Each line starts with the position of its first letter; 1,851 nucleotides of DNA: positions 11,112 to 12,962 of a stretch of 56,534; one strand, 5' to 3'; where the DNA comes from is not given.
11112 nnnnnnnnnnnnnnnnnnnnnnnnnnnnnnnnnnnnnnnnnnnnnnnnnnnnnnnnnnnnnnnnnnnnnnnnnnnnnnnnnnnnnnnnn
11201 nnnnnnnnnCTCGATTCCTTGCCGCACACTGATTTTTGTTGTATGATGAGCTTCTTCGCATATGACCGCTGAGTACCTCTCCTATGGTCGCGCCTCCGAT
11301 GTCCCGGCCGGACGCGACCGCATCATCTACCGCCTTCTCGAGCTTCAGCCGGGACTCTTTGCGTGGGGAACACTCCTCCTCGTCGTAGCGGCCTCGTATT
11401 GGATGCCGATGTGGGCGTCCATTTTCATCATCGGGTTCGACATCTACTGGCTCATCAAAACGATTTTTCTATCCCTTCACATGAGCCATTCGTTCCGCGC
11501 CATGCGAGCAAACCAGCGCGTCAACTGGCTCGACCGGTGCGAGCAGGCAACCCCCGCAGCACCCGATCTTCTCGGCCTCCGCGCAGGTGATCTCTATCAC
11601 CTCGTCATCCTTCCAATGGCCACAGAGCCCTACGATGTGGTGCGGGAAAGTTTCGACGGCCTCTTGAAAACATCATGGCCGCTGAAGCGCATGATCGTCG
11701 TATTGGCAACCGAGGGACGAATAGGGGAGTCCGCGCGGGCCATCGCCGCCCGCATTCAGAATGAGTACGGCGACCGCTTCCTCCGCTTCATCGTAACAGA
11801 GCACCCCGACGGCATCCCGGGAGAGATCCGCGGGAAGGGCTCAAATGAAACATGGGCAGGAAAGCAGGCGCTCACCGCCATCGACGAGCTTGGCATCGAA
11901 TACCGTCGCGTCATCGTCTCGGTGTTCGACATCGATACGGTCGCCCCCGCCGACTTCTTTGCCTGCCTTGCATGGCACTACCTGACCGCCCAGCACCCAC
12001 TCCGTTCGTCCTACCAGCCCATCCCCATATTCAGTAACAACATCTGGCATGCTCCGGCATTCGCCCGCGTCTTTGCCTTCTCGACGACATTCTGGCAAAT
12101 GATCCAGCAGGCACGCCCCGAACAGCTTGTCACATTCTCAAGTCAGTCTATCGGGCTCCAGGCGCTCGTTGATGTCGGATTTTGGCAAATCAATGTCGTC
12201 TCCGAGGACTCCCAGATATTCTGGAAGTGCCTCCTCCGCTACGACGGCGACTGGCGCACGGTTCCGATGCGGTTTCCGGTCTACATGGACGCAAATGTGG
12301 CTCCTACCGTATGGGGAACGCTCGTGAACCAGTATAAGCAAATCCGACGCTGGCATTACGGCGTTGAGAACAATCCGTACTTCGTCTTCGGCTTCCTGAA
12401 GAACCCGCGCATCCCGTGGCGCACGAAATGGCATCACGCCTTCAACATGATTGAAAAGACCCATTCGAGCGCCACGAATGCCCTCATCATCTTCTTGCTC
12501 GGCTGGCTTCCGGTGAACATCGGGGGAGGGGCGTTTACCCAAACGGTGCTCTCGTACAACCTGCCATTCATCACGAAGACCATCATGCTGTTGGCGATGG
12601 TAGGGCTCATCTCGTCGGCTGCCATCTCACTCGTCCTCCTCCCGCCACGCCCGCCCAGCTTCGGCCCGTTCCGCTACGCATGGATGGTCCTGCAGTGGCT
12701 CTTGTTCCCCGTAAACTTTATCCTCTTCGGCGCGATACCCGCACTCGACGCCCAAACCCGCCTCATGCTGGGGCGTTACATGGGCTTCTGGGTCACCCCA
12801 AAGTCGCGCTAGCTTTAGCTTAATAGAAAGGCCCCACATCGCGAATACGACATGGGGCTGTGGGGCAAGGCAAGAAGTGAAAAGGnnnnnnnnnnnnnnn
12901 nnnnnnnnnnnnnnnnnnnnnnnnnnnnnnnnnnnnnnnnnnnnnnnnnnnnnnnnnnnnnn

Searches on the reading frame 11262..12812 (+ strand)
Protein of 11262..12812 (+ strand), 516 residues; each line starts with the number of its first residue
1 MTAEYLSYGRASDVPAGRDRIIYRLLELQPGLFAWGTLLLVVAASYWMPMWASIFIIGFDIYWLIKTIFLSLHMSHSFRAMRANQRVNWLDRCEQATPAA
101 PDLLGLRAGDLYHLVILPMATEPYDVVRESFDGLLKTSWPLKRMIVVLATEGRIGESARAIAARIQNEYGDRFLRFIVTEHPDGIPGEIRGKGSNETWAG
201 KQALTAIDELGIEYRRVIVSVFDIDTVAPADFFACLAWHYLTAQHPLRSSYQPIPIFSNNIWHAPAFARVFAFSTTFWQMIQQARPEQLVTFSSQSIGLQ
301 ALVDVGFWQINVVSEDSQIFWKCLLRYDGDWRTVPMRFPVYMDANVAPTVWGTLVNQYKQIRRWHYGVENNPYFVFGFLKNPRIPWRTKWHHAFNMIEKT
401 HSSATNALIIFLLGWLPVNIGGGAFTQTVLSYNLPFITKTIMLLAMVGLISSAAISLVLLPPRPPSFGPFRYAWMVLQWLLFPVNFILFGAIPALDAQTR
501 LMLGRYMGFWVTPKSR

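Call 33: search_protein_families(library=pfam, proteins=[window:11262-12812:+], max_evalue=0.001)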
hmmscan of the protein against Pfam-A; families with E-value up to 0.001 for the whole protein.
window:11262-12812:+ (516 aa): 1 family
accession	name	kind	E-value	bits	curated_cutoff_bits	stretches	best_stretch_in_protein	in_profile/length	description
PF13632.12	Glyco_trans_2_3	-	3.2e-05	24.3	27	1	219-472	2-183/198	Glycosyl transferase family group 2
